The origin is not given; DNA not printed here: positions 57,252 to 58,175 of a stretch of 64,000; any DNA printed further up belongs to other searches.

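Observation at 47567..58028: Two divergent tail-fibre-like paralogues, each with its own promoter and terminator, embedded in a nonulosonic-acid island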

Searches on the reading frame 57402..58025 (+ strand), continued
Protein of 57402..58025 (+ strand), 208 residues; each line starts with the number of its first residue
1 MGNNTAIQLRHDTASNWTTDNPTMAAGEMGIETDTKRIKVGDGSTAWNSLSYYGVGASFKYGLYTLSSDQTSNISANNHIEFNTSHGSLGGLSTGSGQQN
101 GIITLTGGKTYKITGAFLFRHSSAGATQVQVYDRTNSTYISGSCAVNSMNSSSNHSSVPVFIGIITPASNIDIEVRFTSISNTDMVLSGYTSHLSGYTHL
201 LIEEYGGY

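Call 47: find_encoding_contigs(protein=P0029, flank=10000, max_places=1)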
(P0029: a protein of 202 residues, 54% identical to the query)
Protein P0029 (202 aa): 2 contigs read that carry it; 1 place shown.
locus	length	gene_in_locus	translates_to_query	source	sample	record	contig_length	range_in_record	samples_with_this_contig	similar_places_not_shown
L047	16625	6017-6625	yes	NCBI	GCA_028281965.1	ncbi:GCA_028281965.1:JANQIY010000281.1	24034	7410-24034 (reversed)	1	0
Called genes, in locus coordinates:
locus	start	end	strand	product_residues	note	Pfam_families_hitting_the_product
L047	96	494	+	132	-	-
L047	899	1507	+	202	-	PF01300:Sua5_yciO_yrdC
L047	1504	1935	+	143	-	PF02502:LacAB_rpiB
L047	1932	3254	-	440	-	PF07969:Amidohydro_3 (faint), PF01979:Amidohydro_1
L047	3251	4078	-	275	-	PF00793:DAHP_synth_1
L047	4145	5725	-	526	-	PF00149:Metallophos, PF02872:5_nucleotid_C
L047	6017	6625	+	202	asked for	PF18454:Mtd_N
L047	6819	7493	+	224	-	PF13489:Methyltransf_23, PF08241:Methyltransf_11 (weak), PF13649:Methyltransf_25 (weak)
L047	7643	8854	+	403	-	PF00534:Glycos_transf_1, PF13692:Glyco_trans_1_4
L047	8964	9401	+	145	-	PF00507:Oxidored_q4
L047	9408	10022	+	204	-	PF01058:Oxidored_q6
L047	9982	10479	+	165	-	PF00329:Complex1_30kDa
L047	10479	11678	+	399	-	PF00346:Complex1_49kDa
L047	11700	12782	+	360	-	PF00146:NADHdh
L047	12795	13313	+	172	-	PF10543:ORF6N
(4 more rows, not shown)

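Call 48: find_encoding_contigs(protein=P0001, flank=10000, max_places=1)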
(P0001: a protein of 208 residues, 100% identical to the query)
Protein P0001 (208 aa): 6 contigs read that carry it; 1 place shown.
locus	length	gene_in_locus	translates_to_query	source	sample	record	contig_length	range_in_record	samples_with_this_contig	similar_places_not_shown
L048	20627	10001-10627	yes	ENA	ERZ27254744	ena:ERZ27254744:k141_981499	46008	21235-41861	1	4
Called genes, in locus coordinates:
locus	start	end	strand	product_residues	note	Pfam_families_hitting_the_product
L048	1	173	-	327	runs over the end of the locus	PF03102:NeuB, PF08666:SAF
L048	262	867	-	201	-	PF18454:Mtd_N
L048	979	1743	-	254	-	PF13489:Methyltransf_23 (weak), PF13847:Methyltransf_31, PF08241:Methyltransf_11, PF08242:Methyltransf_12, PF13649:Methyltransf_25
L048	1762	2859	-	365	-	PF00155:Aminotran_1_2, PF00266:Aminotran_5 (weak), PF01041:DegT_DnrJ_EryC1, PF01212:Beta_elim_lyase, PF01276:OKR_DC_1 (weak)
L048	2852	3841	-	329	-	PF00106:adh_short, PF01073:3Beta_HSD, PF01370:Epimerase, PF02719:Polysacc_synt_2, PF04321:RmlD_sub_bind, PF07993:NAD_binding_4, PF16363:GDP_Man_Dehyd, PF13460:NAD_binding_10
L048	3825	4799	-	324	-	-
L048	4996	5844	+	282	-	PF01370:Epimerase, PF16363:GDP_Man_Dehyd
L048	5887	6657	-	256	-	PF00685:Sulfotransfer_1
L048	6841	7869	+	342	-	PF04055:Radical_SAM, PF13186:SPASM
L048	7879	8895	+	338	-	PF04055:Radical_SAM, PF13186:SPASM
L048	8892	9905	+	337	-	PF04055:Radical_SAM, PF13186:SPASM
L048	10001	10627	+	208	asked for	PF18454:Mtd_N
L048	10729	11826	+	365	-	PF05050:Methyltransf_21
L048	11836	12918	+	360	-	PF17836:PglD_N (weak), PF22674:C2185-like_N (weak), PF05050:Methyltransf_21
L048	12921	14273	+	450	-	PF00534:Glycos_transf_1, PF13692:Glyco_trans_1_4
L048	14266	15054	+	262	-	PF04989:RMNT_CmcI, PF13578:Methyltransf_24 (weak)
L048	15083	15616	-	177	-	PF00908:dTDP_sugar_isom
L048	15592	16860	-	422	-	PF08421:Methyltransf_13, PF13489:Methyltransf_23, PF08241:Methyltransf_11 (weak), PF08242:Methyltransf_12, PF08484:Methyltransf_14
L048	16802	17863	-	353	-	PF01073:3Beta_HSD, PF01370:Epimerase, PF02719:Polysacc_synt_2, PF16363:GDP_Man_Dehyd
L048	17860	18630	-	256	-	PF00483:NTP_transferase, PF12804:NTP_transf_3 (weak)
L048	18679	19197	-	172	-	PF02677:QueH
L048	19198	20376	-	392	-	PF07884:VKOR, PF13462:Thioredoxin_4, PF13098:Thioredoxin_2 (faint), PF01323:DSBA, PF13743:Thioredoxin_5 (weak)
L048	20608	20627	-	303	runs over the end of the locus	-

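Call 51: find_related_loci(query=A2, collection=metagenome_contigs, flank=10000)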
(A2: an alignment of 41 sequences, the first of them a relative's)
Query A2 (208 aa) in metagenome_contigs; peptide patterns used: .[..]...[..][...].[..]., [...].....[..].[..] (x = any residue, [..] = any of these).
600 stretches matched a pattern (row limit reached: there are more); 568 encode a relative of the query (tblastn E <= 1e-3); the best 80 are kept; 80 distinct loci.
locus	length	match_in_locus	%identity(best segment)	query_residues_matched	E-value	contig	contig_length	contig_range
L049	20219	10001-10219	61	1-72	1e-23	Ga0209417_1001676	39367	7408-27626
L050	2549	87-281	59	7-76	1e-20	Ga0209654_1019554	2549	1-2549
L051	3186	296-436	74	7-53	5e-20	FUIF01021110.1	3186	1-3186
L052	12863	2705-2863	66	1-53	5e-20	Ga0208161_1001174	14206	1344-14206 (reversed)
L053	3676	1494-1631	78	7-52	4e-20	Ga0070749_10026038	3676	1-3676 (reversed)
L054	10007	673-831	64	7-59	5e-20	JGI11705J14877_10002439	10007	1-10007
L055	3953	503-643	74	7-53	5e-20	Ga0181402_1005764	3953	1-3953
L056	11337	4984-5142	64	7-59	7e-20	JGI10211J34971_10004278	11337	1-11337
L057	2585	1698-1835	76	7-52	1e-19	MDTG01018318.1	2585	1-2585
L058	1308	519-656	76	7-52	9e-20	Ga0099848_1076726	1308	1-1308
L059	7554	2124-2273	68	7-56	2e-19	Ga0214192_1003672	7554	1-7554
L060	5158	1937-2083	69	7-55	2e-19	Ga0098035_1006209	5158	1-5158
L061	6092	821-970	68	7-56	2e-19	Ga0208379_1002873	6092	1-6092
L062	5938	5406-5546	70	7-53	2e-19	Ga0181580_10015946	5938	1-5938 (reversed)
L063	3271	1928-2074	67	5-53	3e-19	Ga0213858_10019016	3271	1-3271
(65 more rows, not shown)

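Call 57: fold_search(model_id=the predicted structure, library=viral)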
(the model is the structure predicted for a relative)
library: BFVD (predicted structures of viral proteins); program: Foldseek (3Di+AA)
matches with E <= 10: 1913; with E <= 0.001: 363
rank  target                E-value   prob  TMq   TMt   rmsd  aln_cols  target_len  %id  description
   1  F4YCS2                5.2e-11  1.00  0.50  0.51   6.8       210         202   20  (no name in the UniProt tables at hand)
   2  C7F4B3                2.3e-10  1.00  0.44  0.36  10.2       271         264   18  (no name in the UniProt tables at hand)
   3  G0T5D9                1.9e-09  1.00  0.58  0.21   6.7       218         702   22  Uncharacterized protein [Wiseana iridescent virus]
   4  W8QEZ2                2.2e-09  1.00  0.57  0.47   6.5       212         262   18  Uncharacterized protein [Chloriridovirus anopheles1]
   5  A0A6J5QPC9            2.9e-09  1.00  0.31  0.35  13.5       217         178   17  Major tropism determinant N-terminal domain-containing protein [uncultured Caudovirales phage]
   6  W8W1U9                5.0e-09  1.00  0.45  0.26  17.0       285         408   13  Uncharacterized protein [Invertebrate iridescent virus 30]
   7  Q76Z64                7.8e-09  1.00  0.60  0.14   7.8       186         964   20  Uncharacterized protein [Aeromonas phage Aeh1]
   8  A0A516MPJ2            1.3e-08  1.00  0.52  0.17  10.4       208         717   15  (no name in the UniProt tables at hand)
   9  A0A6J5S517            1.7e-08  1.00  0.41  0.38  18.7       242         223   15  Major tropism determinant N-terminal domain-containing protein [uncultured Caudovirales phage]
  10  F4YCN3                2.3e-08  1.00  0.55  0.33   7.2       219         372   18  (no name in the UniProt tables at hand)
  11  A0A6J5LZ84            4.6e-08  1.00  0.57  0.16   3.0       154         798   21  Uncharacterized protein [uncultured Caudovirales phage]
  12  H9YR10                7.1e-08  1.00  0.49  0.34  17.5       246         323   15  (no name in the UniProt tables at hand)
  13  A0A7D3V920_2          1.9e-07  1.00  0.50  0.10   7.5       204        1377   22  Uncharacterized protein [Fadolivirus FV1/VV64]
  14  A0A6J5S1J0            2.6e-07  1.00  0.54  0.36   5.0       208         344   16  Uncharacterized protein [uncultured Caudovirales phage]
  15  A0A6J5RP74            2.7e-07  1.00  0.53  0.56   5.3       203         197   12  Uncharacterized protein [uncultured Caudovirales phage]
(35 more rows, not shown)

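Call 65: find_related_loci(query=A2, collection=viral_contigs, flank=10000)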
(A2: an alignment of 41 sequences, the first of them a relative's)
Query A2 (208 aa) in viral_contigs; peptide patterns used: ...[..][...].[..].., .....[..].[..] (x = any residue, [..] = any of these).
539 stretches matched a pattern; 466 encode a relative of the query (tblastn E <= 1e-3); the best 80 are kept; 80 distinct loci.
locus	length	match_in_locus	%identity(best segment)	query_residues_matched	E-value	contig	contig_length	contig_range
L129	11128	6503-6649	73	4-52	5e-21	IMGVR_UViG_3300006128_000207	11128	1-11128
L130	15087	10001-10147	73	4-52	5e-21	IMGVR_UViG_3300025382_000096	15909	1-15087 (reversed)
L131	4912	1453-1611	66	1-53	7e-20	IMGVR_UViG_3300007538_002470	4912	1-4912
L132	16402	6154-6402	47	1-89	1e-19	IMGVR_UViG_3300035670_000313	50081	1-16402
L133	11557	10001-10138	76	7-52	2e-19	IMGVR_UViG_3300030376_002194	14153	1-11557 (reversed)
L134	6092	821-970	68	7-56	4e-19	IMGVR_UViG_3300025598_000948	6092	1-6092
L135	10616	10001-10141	70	7-53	5e-19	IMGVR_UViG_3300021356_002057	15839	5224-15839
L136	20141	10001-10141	70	7-53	6e-19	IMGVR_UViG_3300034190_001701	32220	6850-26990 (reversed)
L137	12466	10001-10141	70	7-53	7e-19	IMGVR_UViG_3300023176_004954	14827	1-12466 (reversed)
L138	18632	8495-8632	74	7-52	6e-19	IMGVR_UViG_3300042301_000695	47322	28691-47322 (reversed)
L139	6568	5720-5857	74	7-52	5e-19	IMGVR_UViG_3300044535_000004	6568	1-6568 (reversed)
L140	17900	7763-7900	74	7-52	6e-19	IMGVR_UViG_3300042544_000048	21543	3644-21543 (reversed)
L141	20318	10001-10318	48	1-98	1e-18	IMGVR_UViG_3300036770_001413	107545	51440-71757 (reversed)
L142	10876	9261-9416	71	7-57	8e-19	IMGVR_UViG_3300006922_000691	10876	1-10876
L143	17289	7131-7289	62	1-53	1e-18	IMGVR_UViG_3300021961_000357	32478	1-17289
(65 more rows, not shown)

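Call 66: find_homologous_proteins(query=L043:1335-2360:-, max_evalue=1e-20)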
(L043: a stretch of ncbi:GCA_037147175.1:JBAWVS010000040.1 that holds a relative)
Query L043:1335-2360:- (341 aa): 4765 proteins with E <= 1e-20 among 7428 candidates; the best 120 are listed.
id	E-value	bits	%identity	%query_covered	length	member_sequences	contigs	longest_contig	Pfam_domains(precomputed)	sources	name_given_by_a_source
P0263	2.4e-214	729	99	100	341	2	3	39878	PF01052.26,PF02154.22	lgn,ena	-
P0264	1.0e-213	726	99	100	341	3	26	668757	PF01052.26,PF02154.22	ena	-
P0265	7.3e-202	688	92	100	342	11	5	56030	PF01052.26,PF02154.22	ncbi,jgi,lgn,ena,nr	ncbi:MAG: flagellar motor switch protein FliM [Candidatus Melainabacteria bacterium GWA2_34_9]|nr:MA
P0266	3.1e-196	669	89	100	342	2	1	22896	PF01052.26,PF02154.22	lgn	-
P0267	7.6e-195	664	89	100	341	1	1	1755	PF01052.26,PF02154.22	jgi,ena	-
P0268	4.0e-188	642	85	100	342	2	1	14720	PF01052.26,PF02154.22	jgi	-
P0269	5.1e-188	642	85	100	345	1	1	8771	PF01052.26,PF02154.22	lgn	-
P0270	5.6e-188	642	84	100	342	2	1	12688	PF01052.26,PF02154.22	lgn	-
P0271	2.4e-187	640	86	100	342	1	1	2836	PF01052.26,PF02154.22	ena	-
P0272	3.5e-187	639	85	100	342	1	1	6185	PF01052.26,PF02154.22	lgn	-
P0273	9.2e-186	635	84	99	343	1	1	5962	PF01052.26,PF02154.22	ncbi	-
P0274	7.3e-178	609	81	100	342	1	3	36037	PF01052.26,PF02154.22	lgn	-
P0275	1.1e-177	608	98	85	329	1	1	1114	PF01052.26,PF02154.22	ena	-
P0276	9.7e-177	605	79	100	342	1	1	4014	PF01052.26,PF02154.22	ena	-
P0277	2.4e-172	591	79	100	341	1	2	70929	PF01052.26,PF02154.22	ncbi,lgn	-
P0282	3.4e-148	511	69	99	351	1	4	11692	PF01052.26,PF02154.22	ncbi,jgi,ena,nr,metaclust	ncbi:MAG: flagellar motor switch protein FliM [Candidatus Melainabacteria bacterium GWF2_37_15]|nr:M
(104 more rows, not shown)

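Call 73: search_protein_families(library=padloc, proteins=[window:57402-58025:+], max_evalue=0.01)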
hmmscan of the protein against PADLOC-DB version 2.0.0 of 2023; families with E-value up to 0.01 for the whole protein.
window:57402-58025:+ (208 aa): 0 families

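Call 75: find_encoding_contigs(protein=P0282, flank=10000, max_places=2)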
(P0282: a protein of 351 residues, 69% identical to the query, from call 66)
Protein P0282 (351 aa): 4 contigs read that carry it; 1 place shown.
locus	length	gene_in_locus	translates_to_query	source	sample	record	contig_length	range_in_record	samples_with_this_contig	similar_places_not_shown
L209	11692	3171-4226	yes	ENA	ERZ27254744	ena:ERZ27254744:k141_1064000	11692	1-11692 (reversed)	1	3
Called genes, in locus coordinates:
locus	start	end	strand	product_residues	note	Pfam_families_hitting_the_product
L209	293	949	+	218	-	PF12945:PilZNR (weak)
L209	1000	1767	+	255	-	PF20560:MotA_N, PF01618:MotA_ExbB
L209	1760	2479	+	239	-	PF13677:MotB_plug, PF00691:OmpA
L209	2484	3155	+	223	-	PF03748:FliL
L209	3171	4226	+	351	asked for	PF02154:FliM, PF01052:FliMN_C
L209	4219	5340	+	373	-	PF04509:CheC, PF13690:CheX (weak), PF04509:CheC, PF28396:SepQ_C, PF01052:FliMN_C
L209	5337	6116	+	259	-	PF03705:CheR_N, PF01739:CheR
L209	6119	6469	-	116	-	PF05534:HicB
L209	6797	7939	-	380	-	PF00091:Tubulin, PF12327:FtsZ_C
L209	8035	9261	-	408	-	PF14684:Tricorn_C1 (weak), PF00595:PDZ (weak), PF13180:PDZ_2, PF17820:PDZ_6, PF03572:Peptidase_S41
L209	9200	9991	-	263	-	PF02621:VitK2_biosynth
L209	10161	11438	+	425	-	PF08668:HDOD (weak), PF13487:HD_5, PF01966:HD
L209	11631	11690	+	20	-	?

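Call 81: search_solved_structures(query=L049:10001-10582:+, max_evalue=1)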
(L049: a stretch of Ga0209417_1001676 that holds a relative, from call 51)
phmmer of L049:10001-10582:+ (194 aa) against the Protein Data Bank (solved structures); distinct sequences matched with E-value up to 1: 8.
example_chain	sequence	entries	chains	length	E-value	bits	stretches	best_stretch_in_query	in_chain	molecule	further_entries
6x3m_A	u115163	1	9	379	0.00025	24.2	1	7-55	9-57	Hyaluronoglucosaminidase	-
2yvv_A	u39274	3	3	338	0.0067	19.5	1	7-61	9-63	Hyaluronidase, phage associated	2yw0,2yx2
2c3f_A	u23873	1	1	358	0.0084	19.2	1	7-61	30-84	HYALURONIDASE, PHAGE ASSOCIATED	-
3eka_A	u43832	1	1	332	0.0085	19.2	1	7-61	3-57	Hyaluronidase, phage associated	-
2dp5_A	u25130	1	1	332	0.011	18.9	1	7-61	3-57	Hyaluronidase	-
3s3y_A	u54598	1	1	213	0.26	14.4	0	77-105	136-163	TANDEM CYANOVIRIN-N DIMER CVN2L0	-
3s3z_A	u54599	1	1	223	0.34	14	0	78-105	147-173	Tandem Cyanovirin-N Dimer CVN2L10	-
6z6v_C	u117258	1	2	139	0.64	13.1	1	59-128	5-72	Complement C1q subcomponent subunit C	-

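Call 89: predict_structure(alignment_id=A4)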
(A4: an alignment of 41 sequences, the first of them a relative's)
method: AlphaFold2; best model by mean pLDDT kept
length: 201 residues; sequences in the alignment: 41
mean_pLDDT: 87.1   pTM: 0.70
mean pLDDT of the five models: 87.1, 86.7, 85.6, 85.4, 85.4
residues with pLDDT >= 90: 131; 70-90: 44; 50-70: 24; < 50: 2
segments of 3 or more residues with pLDDT < 50: none
pLDDT, mean of each block of 10 residues (from residue 1): 75 97 95 93 94 75 96 93 94 81 93 92 86 92 57 63 92 94 92 91 56
secondary structure, 60 per line:
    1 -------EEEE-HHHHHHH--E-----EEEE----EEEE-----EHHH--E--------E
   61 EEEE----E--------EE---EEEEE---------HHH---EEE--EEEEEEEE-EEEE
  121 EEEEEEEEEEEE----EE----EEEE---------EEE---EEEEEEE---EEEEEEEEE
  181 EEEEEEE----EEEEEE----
elements in order: E8-11 H13-19 E28-31 E36-39 E60-64 E83-87 E103-105 E108-115 E117-132 E143-146 E156-158 E162-168 E172-187 E192-197

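Call 91: fold_search(model_id=the predicted structure, library=pdb)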
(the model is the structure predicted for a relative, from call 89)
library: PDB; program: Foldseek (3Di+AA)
matches with E <= 10: 1673; with E <= 0.001: 159
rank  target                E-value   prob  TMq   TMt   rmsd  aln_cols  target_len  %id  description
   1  4qqp                  2.8e-06  1.00  0.49  0.72   3.8       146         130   12  Crystal structure of C1QL3 mutant D207A (released 2015-04-15)
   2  4d7y                  3.0e-06  1.00  0.48  0.71   4.0       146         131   12  Crystal structure of mouse C1QL1 globular domain (released 2015-01-28)
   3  9lkk_C                3.5e-06  1.00  0.49  0.71   3.8       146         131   12  Crystal structure of C1ql1-gC1q hexamer (released 2025-12-17)
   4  4qqh                  3.7e-06  1.00  0.49  0.72   3.8       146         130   12  Crystal structure of C1QL3 in space group H32 (released 2015-04-15)
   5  9lkk_D                9.0e-06  1.00  0.49  0.72   3.9       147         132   12  Crystal structure of C1ql1-gC1q hexamer (released 2025-12-17)
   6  4qqo                  9.0e-06  1.00  0.48  0.71   4.4       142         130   11  Crystal structure of C1QL3 mutant D205A (released 2015-04-22)
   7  5ybz_C                9.0e-06  1.00  0.49  0.70   4.1       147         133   12  High resolution structure of complement C1q-like protein 3 C1q domain (released 2018-10-03)
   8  9lkk_F                1.0e-05  1.00  0.49  0.71   3.9       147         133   12  Crystal structure of C1ql1-gC1q hexamer (released 2025-12-17)
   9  4oul_B                1.0e-05  1.00  0.49  0.72   3.5       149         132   11  Crystal structure of human Caprin-2 C1q domain (released 2014-10-29)
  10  4qql_C                1.0e-05  1.00  0.48  0.71   4.0       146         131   12  Crystal structure of C1QL3 in P1 space group (released 2015-04-22)
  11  9h38_B                1.0e-05  1.00  0.53  0.75   3.0       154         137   18  C-terminal domain of the F-ENA tip fibrillum F-BclA from Bacillus thuringiensis (released 2025-03-12)
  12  4qpy_B                1.0e-05  1.00  0.49  0.70   3.9       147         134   11  Crystal structure of C1QL2 (released 2015-04-15)
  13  4ous                  1.1e-05  1.00  0.50  0.72   3.3       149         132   13  Crystal structure of zebrafish Caprin-2 C1q domain (released 2014-10-29)
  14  3twi_A                1.1e-05  1.00  0.44  0.61   4.6       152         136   18  Variable Lymphocyte Receptor Recognition of the Immunodominant Glycoprotein of Bacillus anthracis Spores (released 2012-03-14)
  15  1rj7_A                1.2e-05  1.00  0.52  0.70   3.6       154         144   12  Crystal structure of EDA-A1 (released 2003-12-09)
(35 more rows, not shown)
